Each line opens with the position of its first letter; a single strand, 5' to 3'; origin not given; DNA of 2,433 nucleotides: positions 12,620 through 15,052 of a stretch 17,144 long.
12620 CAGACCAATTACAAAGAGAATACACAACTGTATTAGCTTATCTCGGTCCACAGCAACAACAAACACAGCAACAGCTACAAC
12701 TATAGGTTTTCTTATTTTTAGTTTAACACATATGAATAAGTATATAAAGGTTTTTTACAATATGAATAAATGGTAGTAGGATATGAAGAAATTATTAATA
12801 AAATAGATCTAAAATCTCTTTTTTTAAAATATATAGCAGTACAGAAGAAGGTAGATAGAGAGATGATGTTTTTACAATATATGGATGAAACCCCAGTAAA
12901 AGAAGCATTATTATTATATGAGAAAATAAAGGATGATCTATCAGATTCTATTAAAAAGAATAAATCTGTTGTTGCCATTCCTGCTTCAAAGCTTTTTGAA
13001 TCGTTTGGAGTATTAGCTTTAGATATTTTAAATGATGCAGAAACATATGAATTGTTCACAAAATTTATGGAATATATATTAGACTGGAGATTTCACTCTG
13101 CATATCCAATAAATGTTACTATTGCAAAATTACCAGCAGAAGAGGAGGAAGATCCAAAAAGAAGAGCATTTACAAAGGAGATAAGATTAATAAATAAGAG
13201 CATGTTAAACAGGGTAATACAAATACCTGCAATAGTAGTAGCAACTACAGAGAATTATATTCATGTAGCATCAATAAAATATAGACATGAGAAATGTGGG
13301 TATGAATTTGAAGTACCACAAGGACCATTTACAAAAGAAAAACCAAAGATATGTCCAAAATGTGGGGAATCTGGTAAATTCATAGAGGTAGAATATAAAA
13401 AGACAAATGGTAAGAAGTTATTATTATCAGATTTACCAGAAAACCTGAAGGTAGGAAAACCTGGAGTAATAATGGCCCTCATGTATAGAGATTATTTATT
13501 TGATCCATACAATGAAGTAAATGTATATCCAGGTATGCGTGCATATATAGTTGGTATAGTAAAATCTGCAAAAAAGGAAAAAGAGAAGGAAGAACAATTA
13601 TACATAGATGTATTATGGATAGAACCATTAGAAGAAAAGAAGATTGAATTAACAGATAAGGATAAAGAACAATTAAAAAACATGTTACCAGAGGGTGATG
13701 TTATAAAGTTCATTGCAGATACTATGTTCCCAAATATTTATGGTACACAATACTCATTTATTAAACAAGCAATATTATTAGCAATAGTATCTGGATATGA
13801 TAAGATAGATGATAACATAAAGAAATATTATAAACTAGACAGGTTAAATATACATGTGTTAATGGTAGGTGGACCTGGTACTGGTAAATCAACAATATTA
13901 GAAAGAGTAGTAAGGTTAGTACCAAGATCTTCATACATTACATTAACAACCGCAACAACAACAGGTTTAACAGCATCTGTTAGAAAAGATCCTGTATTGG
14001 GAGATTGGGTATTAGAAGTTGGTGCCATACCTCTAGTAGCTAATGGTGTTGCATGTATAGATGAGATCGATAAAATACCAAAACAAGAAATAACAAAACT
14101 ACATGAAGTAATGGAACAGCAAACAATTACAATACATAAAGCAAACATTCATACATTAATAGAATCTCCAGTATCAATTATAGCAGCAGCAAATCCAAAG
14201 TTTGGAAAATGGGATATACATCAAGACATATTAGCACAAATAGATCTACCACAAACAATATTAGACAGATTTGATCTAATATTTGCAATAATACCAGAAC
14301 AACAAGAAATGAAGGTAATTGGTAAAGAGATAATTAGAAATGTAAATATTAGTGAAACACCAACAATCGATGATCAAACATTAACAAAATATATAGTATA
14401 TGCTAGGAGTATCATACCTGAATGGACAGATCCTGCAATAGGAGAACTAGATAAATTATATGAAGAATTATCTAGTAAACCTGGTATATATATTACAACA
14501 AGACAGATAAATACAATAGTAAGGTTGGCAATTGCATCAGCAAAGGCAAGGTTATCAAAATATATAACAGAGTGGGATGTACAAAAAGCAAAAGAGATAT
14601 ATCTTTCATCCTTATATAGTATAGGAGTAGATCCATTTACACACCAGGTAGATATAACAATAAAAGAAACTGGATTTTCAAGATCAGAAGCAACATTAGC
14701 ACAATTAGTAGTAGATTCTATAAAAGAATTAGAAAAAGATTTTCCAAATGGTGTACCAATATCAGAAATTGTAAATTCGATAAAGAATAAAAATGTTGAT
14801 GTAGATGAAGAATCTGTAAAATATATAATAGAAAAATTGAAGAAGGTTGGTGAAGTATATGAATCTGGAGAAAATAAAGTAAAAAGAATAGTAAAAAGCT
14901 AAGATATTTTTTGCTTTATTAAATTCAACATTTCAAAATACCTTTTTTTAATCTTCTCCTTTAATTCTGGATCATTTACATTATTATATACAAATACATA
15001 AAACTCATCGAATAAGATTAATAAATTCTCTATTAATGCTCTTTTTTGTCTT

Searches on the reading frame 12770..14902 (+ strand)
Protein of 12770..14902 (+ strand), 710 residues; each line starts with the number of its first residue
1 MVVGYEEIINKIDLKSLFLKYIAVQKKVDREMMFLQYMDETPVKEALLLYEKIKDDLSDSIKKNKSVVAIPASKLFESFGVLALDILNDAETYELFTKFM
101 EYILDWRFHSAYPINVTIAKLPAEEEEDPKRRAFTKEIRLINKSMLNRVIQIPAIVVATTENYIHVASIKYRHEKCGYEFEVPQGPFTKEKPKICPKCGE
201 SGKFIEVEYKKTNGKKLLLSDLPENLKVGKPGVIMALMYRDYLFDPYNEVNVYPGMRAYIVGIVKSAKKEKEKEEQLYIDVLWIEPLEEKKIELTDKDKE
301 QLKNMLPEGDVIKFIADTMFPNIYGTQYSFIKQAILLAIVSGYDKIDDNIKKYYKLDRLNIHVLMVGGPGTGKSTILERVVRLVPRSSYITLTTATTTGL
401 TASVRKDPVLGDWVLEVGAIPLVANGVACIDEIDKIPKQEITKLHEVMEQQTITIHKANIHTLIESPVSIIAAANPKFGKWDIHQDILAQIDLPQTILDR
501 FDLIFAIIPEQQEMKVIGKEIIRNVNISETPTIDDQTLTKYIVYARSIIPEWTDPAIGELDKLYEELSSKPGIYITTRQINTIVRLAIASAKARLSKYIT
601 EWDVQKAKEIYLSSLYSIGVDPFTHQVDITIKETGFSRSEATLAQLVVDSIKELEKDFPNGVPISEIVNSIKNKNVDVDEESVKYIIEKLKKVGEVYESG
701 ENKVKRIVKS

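Call 6: search_protein_families(library=pfam, proteins=[window:12770-14902:+], max_evalue=0.01)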
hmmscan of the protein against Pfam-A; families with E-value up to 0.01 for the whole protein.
window:12770-14902:+ (710 aa): 14 families
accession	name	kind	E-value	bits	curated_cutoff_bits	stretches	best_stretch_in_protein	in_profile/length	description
PF00493.29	MCM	-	7.3e-66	221.9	23.3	1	299-514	2-211/224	MCM P-loop domain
PF17855.7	MCM_lid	-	8.3e-16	58.7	27.4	1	537-614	2-86/87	MCM AAA-lid domain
PF01078.27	Mg_chelatase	-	1.7e-11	44.4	20.3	1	415-482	97-165/207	Magnesium chelatase, subunit ChlI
PF07728.20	AAA_5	-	5.5e-10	39.8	22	1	362-477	1-124/139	AAA domain (dynein-related subfamily)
PF17207.9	MCM_OB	-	1.3e-08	35.1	24.8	1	138-266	2-124/126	MCM OB domain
PF07726.17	AAA_3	-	3.8e-05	24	27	1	362-501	1-129/131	ATPase family associated with various cellular activities (AAA)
PF00158.32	Sigma54_activat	-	4.6e-05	23.6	20.2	1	344-477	6-144/168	Sigma-54 interaction domain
PF00004.35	AAA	-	0.00011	23.1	21.2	1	363-476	1-110/131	ATPase family associated with various cellular activities (AAA)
PF21120.3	MCM_WH_arc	-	0.00018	21.9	26.1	1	645-701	4-59/63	Archaeal MCM, winged-helix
PF09723.15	Zn_ribbon_8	-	0.0003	21.2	34.4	1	171-200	6-34/41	Zinc ribbon domain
PF13245.12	AAA_19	-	0.0013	19.4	25.1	1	363-398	14-50/134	AAA domain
PF12775.13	AAA_7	-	0.0022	18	25.8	1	360-398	33-71/181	P-loop containing dynein motor region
PF13604.12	AAA_30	-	0.0055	16.9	27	0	363-450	21-114/191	AAA domain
PF13401.12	AAA_22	-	0.0077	17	27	0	363-398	8-45/130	AAA domain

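Call 13: find_related_loci(query=window:12770-14902:+, collection=genome_contigs, flank=10000)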
Query window:12770-14902:+ (710 aa) in genome_contigs; peptide patterns used: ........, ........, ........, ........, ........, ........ (x = any residue, [..] = any of these).
599 stretches matched a pattern (row limit reached: there are more); 146 encode a relative of the query (tblastn E <= 1e-3); the best 80 are kept; 80 distinct loci.
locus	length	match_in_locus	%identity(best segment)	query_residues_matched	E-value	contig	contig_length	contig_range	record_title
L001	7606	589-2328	34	137-706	2e-93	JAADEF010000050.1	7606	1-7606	MAG: Candidatus Nanohalarchaeota archaeon isolate L_MetaBat.18 contig-127_12638, whole genome shotgun sequence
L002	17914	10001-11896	34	89-706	9e-93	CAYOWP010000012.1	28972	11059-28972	MAG TPA_asm: uncultured archaeon isolate SRP141552_co1_245 genome assembly, contig: NODE_587_length_28972_cov_16.986859,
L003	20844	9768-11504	31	138-707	1e-86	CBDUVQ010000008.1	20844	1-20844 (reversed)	MAG TPA_asm: uncultured archaeon isolate SRR21487742_binner13_Refined_61 genome assembly, contig: ERZ26661670.926, whole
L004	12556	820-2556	31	138-707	7e-87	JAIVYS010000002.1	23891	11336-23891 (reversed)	MAG: Candidatus Bathyarchaeota archaeon isolate SFP3_RM_09_1 NODE_249_length_23891_cov_3.031855, whole genome shotgun se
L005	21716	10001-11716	32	146-707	3e-85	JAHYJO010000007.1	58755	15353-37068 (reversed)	MAG: Nanobdellati archaeon isolate KA24 NODE_321_length_58755_cov_28.271167, whole genome shotgun sequence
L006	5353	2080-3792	31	138-698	3e-81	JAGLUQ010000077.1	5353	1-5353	MAG: Candidatus Aenigmatarchaeota archaeon isolate RS_11_38 ZL20.bin.38.fa_77, whole genome shotgun sequence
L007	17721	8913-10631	33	135-697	1e-71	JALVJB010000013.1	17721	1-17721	MAG: Acidilobaceae archaeon isolate A1_metabat2_scaf2bin.012 A1_NODE_1095_length_17721_cov_62.789019, whole genome shotg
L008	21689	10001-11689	32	138-698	5e-71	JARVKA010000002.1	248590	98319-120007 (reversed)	MAG: Nitrososphaeria archaeon isolate JZ1_bin.63 NODE_2_length_248590_cov_3.88377, whole genome shotgun sequence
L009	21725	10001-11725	32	146-698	2e-70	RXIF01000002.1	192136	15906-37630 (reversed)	MAG: Candidatus Methanoliparum thermophilum isolate NM1a Ga0181303_100005, whole genome shotgun sequence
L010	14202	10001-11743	31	138-706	7e-67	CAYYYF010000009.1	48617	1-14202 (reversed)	MAG TPA_asm: uncultured Nitrosopumilales archaeon isolate binchicken_co30_36 genome assembly, contig: NODE_696_length_48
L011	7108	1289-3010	30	136-698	6e-66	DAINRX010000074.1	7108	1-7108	MAG TPA_asm: Nitrososphaera sp. isolate CTOTU29106 NODE_187_length_7108_cov_13.974621, whole genome shotgun sequence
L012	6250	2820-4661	30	94-699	1e-65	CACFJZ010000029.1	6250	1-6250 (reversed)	uncultured marine group I thaumarchaeote isolate AG-410-O05 genome assembly, contig: AG-410-O05_NODE_29, whole genome sh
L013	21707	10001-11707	30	138-703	4e-65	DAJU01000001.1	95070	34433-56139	MAG TPA_asm: Thaumarchaeota archaeon UBA164 UBA164_contig_3645, whole genome shotgun sequence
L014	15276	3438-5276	30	94-699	8e-65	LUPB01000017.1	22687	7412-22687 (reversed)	MAG: Nitrosopelagicus sp. REDSEA-S31_B2 scaffold17, whole genome shotgun sequence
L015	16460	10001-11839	29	94-699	4e-64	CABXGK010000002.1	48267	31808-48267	MAG: uncultured marine group I thaumarchaeote isolate AG-319-A01 genome assembly, contig: AG-319-A01_NODE_2, whole genom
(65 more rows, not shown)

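Call 14: find_related_loci(query=window:12770-14902:+, collection=viral_contigs, flank=10000)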
Query window:12770-14902:+ (710 aa) in viral_contigs; peptide patterns used: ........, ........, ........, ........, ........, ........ (x = any residue, [..] = any of these).
222 stretches matched a pattern; 2 encode a relative of the query (tblastn E <= 1e-3); 2 distinct loci.
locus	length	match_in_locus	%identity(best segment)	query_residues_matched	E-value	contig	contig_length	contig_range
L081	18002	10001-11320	30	252-705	2e-51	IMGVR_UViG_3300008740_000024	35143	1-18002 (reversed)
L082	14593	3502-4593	33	252-620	2e-46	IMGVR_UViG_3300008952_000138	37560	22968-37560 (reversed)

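Call 17: find_encoding_contigs(protein=window:12770-14902:+, flank=10000, max_places=10)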
Protein window:12770-14902:+ (710 aa): no gene with exactly this product is on record in the collection.

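Call 19: find_homologous_proteins(query=window:12770-14902:+, max_evalue=1e-30)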
Query window:12770-14902:+ (710 aa): 892 proteins with E <= 1e-30 among 8000 candidates; the best 120 are listed.
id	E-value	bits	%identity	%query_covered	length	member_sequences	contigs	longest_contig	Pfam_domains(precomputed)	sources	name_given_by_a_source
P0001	0.0e+0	1560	100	100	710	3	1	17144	PF17855.8,PF00493.30,PF07728.21,PF01078.28,PF17207.10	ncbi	ncbi:MAG: ATP-binding protein [Nanopusillaceae archaeon]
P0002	3.1e-132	461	40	93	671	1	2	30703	PF17855.8,PF00493.30,PF21100.5,PF07728.21,PF01078.28,PF17207.10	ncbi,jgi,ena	-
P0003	7.1e-131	456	40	94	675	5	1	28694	PF00158.33,PF17855.8,PF00493.30,PF21100.5,PF07728.21,PF01078.28,PF17207.10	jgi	-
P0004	3.5e-129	451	40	95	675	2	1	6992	PF17855.8,PF00493.30,PF07728.21,PF01078.28,PF17207.10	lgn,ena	-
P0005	1.9e-120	422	37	93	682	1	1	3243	PF21120.4,PF17855.8,PF00493.30,PF07728.21,PF01078.28,PF17207.10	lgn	-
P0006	2.5e-74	269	33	79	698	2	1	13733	PF14551.12,PF07726.18,PF17855.8,PF00493.30,PF21100.5,PF07728.21,PF01078.28,PF17207.10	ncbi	-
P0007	3.2e-74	269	34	79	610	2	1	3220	PF07726.18,PF17855.8,PF00493.30,PF21100.5,PF07728.21,PF01078.28,PF17207.10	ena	-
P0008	3.0e-71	259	31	79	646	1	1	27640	PF14551.12,PF07726.18,PF17855.8,PF00493.30,PF21100.5,PF07728.21,PF01078.28,PF17207.10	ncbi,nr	ncbi:MAG: minichromosome maintenance protein MCM [Crenarchaeota archaeon]|nr:minichromosome maintena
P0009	3.1e-71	259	31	79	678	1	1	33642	PF14551.12,PF07726.18,PF17855.8,PF00493.30,PF21100.5,PF07728.21,PF01078.28,PF17207.10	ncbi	-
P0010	2.0e-64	237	31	38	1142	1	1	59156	PF14551.12,PF21120.4,PF17855.8,PF00493.30,PF21100.5,PF14890.12,PF17207.10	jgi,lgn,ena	-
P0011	1.5e-61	227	36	47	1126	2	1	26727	PF14551.12,PF17855.8,PF14528.12,PF00493.30,PF14890.12,PF17207.10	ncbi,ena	-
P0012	1.5e-61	227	30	80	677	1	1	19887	PF14551.12,PF21120.4,PF17855.8,PF00493.30,PF07728.21,PF01078.28,PF17207.10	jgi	-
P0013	2.4e-59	220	30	81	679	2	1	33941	PF14551.12,PF17855.8,PF00493.30,PF07728.21,PF01078.28,PF17207.10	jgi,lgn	jgi:replicative DNA helicase Mcm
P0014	3.2e-59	220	29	79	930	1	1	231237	PF14551.12,PF17855.8,PF00493.30,PF07728.21,PF01078.28,PF17207.10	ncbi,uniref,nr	ncbi:minichromosome maintenance protein MCM [Thermococcus sp. JdF3]|uniref:minichromosome maintenanc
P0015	5.4e-59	219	28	80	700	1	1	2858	PF14551.12,PF17855.8,PF00493.30,PF21100.5,PF07728.21,PF01078.28,PF17207.10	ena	-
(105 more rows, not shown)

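Call 20: find_encoding_contigs(protein=P0001, flank=10000)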
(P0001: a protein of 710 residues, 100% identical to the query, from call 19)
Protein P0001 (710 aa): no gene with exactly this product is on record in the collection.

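Call 21: find_encoding_contigs(protein=P0002, flank=10000)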
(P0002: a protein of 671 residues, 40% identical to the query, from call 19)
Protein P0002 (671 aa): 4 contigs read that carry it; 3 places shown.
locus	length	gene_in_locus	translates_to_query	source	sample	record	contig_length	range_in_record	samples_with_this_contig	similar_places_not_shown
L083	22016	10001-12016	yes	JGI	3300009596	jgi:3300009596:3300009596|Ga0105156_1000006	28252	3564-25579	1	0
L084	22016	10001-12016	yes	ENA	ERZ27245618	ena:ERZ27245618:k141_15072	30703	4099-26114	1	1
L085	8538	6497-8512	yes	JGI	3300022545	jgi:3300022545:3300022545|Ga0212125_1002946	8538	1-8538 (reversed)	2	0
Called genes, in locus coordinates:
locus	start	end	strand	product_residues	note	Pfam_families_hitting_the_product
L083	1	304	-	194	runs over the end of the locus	PF13207:AAA_17, PF13238:AAA_18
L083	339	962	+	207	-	PF04013:Methyltrn_RNA_2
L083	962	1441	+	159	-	-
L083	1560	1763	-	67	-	-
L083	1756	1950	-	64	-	-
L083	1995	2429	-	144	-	-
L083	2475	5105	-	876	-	PF01411:tRNA-synt_2c, PF07973:tRNA_SAD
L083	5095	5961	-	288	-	-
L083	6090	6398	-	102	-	PF00428:Ribosomal_60s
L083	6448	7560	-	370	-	PF01950:FBPase_3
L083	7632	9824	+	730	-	-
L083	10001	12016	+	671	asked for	PF17207:MCM_OB, PF00493:MCM, PF07728:AAA_5, PF01078:Mg_chelatase, PF17855:MCM_lid, PF21100:WHD_MCM (weak)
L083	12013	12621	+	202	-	PF08784:RPA_C (faint)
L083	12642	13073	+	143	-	PF01873:eIF-5_eIF-2B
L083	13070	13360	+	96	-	PF04242:DUF424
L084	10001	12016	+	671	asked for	PF17207:MCM_OB, PF00493:MCM, PF07728:AAA_5, PF01078:Mg_chelatase, PF17855:MCM_lid, PF21100:WHD_MCM (weak)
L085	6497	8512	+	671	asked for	PF17207:MCM_OB, PF00493:MCM, PF07728:AAA_5, PF01078:Mg_chelatase, PF17855:MCM_lid, PF21100:WHD_MCM (weak)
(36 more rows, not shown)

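Call 22: find_encoding_contigs(protein=P0003, flank=10000)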
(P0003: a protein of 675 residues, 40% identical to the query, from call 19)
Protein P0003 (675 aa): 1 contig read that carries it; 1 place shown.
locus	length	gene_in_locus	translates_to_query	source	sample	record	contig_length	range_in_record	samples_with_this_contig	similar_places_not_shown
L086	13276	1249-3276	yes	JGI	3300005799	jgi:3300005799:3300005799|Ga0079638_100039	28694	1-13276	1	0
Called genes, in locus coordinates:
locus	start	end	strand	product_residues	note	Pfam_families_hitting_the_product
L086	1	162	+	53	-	?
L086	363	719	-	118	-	PF10102:DUF2341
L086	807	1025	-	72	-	-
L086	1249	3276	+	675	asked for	PF17207:MCM_OB, PF00493:MCM, PF00158:Sigma54_activat (faint), PF07728:AAA_5, PF01078:Mg_chelatase, PF17855:MCM_lid, PF21100:WHD_MCM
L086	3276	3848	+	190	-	PF08784:RPA_C (weak)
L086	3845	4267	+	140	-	PF01873:eIF-5_eIF-2B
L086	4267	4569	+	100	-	PF04242:DUF424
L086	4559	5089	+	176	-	PF04981:NMD3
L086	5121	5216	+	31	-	-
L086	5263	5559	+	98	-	PF01176:eIF-1a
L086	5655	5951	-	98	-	PF01157:Ribosomal_L21e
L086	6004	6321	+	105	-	PF03874:RNA_pol_Rpb4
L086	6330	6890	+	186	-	PF04919:DUF655, PF14579:HHH_6 (weak)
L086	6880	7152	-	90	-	-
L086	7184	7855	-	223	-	PF01269:Fibrillarin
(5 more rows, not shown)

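Call 27: find_encoding_contigs(protein=P0121, flank=10000)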
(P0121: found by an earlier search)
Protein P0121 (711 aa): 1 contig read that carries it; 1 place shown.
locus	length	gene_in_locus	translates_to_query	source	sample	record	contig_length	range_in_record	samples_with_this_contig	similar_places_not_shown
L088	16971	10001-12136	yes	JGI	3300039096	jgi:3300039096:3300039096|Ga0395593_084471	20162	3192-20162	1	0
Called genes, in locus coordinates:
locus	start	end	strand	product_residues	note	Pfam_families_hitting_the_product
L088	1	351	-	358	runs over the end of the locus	-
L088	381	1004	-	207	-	-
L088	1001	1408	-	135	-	-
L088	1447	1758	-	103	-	-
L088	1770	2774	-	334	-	-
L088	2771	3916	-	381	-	-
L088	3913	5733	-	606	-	-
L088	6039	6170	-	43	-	-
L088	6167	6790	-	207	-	-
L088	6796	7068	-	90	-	-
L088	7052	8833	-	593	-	-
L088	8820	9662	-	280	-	PF00493:MCM, PF05496:RuvB_N (weak), PF07726:AAA_3 (weak), PF07728:AAA_5 (weak), PF00004:AAA, PF01078:Mg_chelatase (weak), PF17855:MCM_lid (weak)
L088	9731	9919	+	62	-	-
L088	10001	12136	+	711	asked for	PF17207:MCM_OB, PF00493:MCM, PF07728:AAA_5, PF01078:Mg_chelatase (weak), PF17855:MCM_lid, PF21120: (faint)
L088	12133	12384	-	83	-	-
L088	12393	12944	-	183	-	PF06157:DUF973 (weak)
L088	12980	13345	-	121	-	-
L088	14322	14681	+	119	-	-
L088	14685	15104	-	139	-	-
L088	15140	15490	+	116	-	-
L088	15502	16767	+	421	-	PF00534:Glycos_transf_1, PF13692:Glyco_trans_1_4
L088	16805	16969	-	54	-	?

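Call 28: find_encoding_contigs(protein=P0122, flank=10000)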
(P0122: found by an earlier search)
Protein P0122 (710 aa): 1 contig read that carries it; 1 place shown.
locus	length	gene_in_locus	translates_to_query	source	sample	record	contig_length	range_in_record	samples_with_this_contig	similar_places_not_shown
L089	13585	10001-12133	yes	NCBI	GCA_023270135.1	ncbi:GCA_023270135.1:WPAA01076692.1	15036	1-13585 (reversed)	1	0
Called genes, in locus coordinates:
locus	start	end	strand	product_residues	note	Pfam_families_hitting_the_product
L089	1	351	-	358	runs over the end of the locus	-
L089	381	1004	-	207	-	-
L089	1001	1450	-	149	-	-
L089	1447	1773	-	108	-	-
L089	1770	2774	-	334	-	-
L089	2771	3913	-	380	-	-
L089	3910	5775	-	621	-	-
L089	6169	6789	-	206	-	-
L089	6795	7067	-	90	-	-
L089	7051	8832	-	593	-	-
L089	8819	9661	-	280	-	PF00493:MCM, PF05496:RuvB_N (weak), PF07726:AAA_3 (weak), PF07728:AAA_5 (weak), PF00004:AAA, PF01078:Mg_chelatase (weak), PF17855:MCM_lid (weak)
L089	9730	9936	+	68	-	-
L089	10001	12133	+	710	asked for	PF17207:MCM_OB, PF00493:MCM, PF07728:AAA_5, PF01078:Mg_chelatase (weak), PF17855:MCM_lid, PF21120: (faint)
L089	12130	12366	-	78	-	-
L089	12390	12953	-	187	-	-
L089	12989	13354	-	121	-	-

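Call 32: find_encoding_contigs(protein=P0132, flank=10000)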
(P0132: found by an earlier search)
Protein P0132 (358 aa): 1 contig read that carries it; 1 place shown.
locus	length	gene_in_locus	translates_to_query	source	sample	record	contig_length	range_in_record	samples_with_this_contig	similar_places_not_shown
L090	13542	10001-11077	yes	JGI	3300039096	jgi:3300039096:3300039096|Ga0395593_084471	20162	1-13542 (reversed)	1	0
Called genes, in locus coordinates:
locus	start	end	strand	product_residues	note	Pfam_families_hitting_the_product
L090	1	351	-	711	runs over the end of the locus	PF17207:MCM_OB, PF00493:MCM, PF07728:AAA_5, PF01078:Mg_chelatase (weak), PF17855:MCM_lid, PF21120: (faint)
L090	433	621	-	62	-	-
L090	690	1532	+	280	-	PF00493:MCM, PF05496:RuvB_N (weak), PF07726:AAA_3 (weak), PF07728:AAA_5 (weak), PF00004:AAA, PF01078:Mg_chelatase (weak), PF17855:MCM_lid (weak)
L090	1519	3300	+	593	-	-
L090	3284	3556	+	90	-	-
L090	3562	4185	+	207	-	-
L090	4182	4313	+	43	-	-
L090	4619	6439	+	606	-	-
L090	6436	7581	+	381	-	-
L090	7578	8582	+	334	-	-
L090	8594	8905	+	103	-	-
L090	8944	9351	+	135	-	-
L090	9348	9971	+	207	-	-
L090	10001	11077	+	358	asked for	-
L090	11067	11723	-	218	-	-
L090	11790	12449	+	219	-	-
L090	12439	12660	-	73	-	-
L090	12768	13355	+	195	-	-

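Call 35: search_protein_families(library=pfam, proteins=[L088:14322-14681:+, L088:14685-15104:-, L088:15140-15490:+, L088:15502-16767:+, L090:11067-11723:-, L090:11790-12449:+, L090:12768-13355:+], max_evalue=0.05)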
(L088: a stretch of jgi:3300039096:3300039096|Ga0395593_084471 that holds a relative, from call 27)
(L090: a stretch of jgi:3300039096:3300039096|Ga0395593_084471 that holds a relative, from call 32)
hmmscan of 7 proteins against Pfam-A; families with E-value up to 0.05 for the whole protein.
L088:14322-14681:+ (119 aa): 0 families

L088:14685-15104:- (139 aa): 0 families

L088:15140-15490:+ (116 aa): 0 families

L088:15502-16767:+ (421 aa): 5 families
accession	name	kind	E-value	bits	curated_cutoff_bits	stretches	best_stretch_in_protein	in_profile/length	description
PF00534.26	Glycos_transf_1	-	4.4e-24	85.4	26.4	1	229-394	5-167/172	Glycosyl transferases group 1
PF13692.12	Glyco_trans_1_4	-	3.3e-16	60.3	27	1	240-383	2-141/142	Glycosyl transferases group 1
PF13524.12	Glyco_trans_1_2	-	0.00027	21.3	25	1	262-406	7-134/144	Glycosyl transferase-like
PF19200.6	MupG_N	-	0.0015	18.5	24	0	48-100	11-66/237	6-phospho-N-acetylmuramidase, N-terminal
PF20706.3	GT4-conflict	-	0.0033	16.9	26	1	267-346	229-309/385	Family 4 Glycosyltransferase in conflict systems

L090:11067-11723:- (218 aa): 0 families

L090:11790-12449:+ (219 aa): 0 families

L090:12768-13355:+ (195 aa): 1 family
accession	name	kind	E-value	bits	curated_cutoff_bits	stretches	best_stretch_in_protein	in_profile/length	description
PF20829.2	Acr30-35_AcrF1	-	0.0054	17.4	30.5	1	84-112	1-29/78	Anti-CRISPR protein Acr30-35/AcrF1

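Call 36: search_protein_families(library=ncbifam, proteins=[L088:14322-14681:+], max_evalue=0.05)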
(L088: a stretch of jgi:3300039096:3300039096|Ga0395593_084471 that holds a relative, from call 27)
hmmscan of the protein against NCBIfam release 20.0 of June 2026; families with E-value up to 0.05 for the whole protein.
L088:14322-14681:+ (119 aa): 0 families

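Call 58: search_dna_similar(query=window:12770-14902:+, collection=phages, mode=protein, max_evalue=1e-10, max_rows=12)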
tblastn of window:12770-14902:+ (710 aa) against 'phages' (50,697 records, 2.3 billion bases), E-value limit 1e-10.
Records with a match: 19; places in all: 19; records where one place covers at least 80% of the query: 0.
Best place of each record, by identity: <60% 19.
By first word of the organism name: Halorubrum 6; Haloarcula 4; Thermococcus 3; Methanocaldococcus 2; Haloferax 2; Altiarchaeum 1; Haloarchaeal 1.
By host as written in the record: Halorubrum sp. 4; - 3; Methanocaldococcus fervens 2; Thermococcus sp. 'Bio pl 0405IT2' 2; Haloarcula sinaiiensis 2; Haloferax sp. LR2-5 2; Halorubrum sp. BL36 1; Thermococcus sp. Bio-pl-0405IT2 1; and 2 more.
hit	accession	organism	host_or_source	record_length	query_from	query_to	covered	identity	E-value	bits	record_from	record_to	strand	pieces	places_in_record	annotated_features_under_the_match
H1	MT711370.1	Methanocaldococcus fervens tailed virus 1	Methanocaldococcus fervens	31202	146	697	78%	29.0%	3e-42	172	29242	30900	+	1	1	hypothetical protein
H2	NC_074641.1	Methanocaldococcus fervens tailed virus 1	Methanocaldococcus fervens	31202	146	697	78%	29.0%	3e-42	172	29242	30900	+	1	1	hypothetical protein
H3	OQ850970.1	Halorubrum tailed virus BLv36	Halorubrum sp. BL36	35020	171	698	74%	30.2%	2e-43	175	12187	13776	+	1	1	hypothetical protein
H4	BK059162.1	Altiarchaeum virus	groundwater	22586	133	698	80%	27.8%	2e-42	172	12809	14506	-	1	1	mini-chromosome maintainance protein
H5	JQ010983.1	Thermococcus prieurii virus 1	Thermococcus sp. 'Bio pl 0405IT2'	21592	138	698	79%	27.7%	1e-36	154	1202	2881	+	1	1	C-terminal part of the MCM2-like helicase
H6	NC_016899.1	Thermococcus prieurii virus 1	Thermococcus sp. 'Bio pl 0405IT2'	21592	138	698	79%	27.7%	1e-36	154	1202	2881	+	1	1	DNA helicase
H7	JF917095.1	Thermococcus prieurii virus 1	Thermococcus sp. Bio-pl-0405IT2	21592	138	698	79%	27.7%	1e-36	154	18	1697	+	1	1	predicted MCM2/3/5 family helicase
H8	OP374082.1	Haloarchaeal virus HJTV-4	Natrinema thermotolerans A29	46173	176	708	75%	27.4%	1e-47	188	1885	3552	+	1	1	AAA family ATPase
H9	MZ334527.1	Haloarcula tailed virus 3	Halorubrum sp.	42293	150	705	78%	25.6%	7e-34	145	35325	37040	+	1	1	MCM helicase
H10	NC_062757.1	Haloarcula tailed virus 3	Halorubrum sp.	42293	150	705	78%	25.6%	7e-34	145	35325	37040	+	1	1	DNA helicase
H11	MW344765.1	Halorubrum virus Humcor1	Halorubrum coriense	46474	150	705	78%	25.5%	2e-39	162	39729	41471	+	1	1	mcm: minichromosome maintenance protein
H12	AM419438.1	Halorubrum virus BJ1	hypersaline lake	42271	152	668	73%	26.3%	4e-36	152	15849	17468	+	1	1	hypothetical protein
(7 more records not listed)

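Call 79: find_homologous_proteins(query=L088:14322-14681:+, max_evalue=0.001)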
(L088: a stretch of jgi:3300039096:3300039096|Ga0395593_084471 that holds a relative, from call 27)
Query L088:14322-14681:+ (119 aa): 2 proteins with E <= 0.001 among 9 candidates.
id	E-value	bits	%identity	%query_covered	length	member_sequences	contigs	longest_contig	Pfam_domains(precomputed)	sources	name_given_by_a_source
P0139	9.8e-67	241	96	100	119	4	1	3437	-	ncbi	ncbi:MAG: hypothetical protein ACP5G1_03640 [Nanopusillaceae archaeon]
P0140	6.6e-44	167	62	100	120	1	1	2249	-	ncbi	-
